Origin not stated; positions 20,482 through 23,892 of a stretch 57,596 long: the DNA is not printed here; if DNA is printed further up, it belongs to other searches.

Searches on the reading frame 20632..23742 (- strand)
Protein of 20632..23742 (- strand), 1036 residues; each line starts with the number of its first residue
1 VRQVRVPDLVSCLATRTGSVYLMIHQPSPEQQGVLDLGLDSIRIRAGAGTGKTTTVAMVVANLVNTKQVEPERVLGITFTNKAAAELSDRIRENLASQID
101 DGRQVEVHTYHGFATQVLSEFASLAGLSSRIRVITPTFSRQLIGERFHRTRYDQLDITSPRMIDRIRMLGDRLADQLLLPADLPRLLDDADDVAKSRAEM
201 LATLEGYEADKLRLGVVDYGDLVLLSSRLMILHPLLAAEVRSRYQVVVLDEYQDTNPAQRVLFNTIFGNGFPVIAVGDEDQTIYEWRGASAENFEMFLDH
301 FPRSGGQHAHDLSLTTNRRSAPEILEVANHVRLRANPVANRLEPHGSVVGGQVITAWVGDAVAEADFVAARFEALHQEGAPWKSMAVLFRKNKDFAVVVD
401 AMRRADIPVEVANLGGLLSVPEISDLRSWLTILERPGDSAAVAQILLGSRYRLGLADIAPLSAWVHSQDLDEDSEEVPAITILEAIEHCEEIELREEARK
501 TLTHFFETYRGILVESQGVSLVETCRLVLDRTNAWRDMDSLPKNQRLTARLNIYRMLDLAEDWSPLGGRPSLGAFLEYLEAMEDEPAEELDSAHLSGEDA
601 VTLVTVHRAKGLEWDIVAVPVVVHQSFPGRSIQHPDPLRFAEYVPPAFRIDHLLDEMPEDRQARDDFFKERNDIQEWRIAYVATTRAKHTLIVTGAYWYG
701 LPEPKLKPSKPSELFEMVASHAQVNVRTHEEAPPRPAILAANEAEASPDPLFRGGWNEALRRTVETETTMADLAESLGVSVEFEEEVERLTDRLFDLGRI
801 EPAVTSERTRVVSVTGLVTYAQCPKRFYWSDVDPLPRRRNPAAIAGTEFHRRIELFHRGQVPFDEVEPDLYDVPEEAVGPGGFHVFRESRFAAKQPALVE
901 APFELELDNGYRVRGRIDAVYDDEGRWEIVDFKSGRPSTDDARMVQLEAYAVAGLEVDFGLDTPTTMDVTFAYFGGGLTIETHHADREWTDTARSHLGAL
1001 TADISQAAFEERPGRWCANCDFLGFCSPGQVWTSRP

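Call 12: search_protein_families(library=pfam, proteins=[window:20632-23742:-], max_evalue=0.01)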
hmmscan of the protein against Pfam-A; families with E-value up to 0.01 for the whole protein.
window:20632-23742:- (1036 aa): 8 families
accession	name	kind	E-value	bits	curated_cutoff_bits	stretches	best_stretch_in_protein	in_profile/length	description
PF00580.27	UvrD-helicase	-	1.4e-53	182.7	23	1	30-301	4-270/271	UvrD/REP helicase N-terminal domain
PF13361.12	UvrD_C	-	1.6e-27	97.3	25.6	1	313-694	2-346/350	UvrD-like helicase C-terminal domain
PF12705.13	PDDEXK_1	-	1e-24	88.3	22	1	812-1026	2-246/247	PD-(D/E)XK nuclease superfamily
PF13245.12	AAA_19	-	9.3e-19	68.4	25.1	1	43-285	15-132/134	AAA domain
PF13538.12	UvrD_C_2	-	1.5e-07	31.6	27.4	1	601-621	2-24/52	UvrD-like helicase C-terminal domain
PF13604.12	AAA_30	-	3.9e-06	27.2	27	1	44-91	23-66/191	AAA domain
PF01930.23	Cas_Cas4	-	0.0015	19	22.7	0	914-1027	53-159/160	Domain of unknown function DUF83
PF02562.22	PhoH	-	0.0096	15.9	27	0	246-282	122-158/205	PhoH-like protein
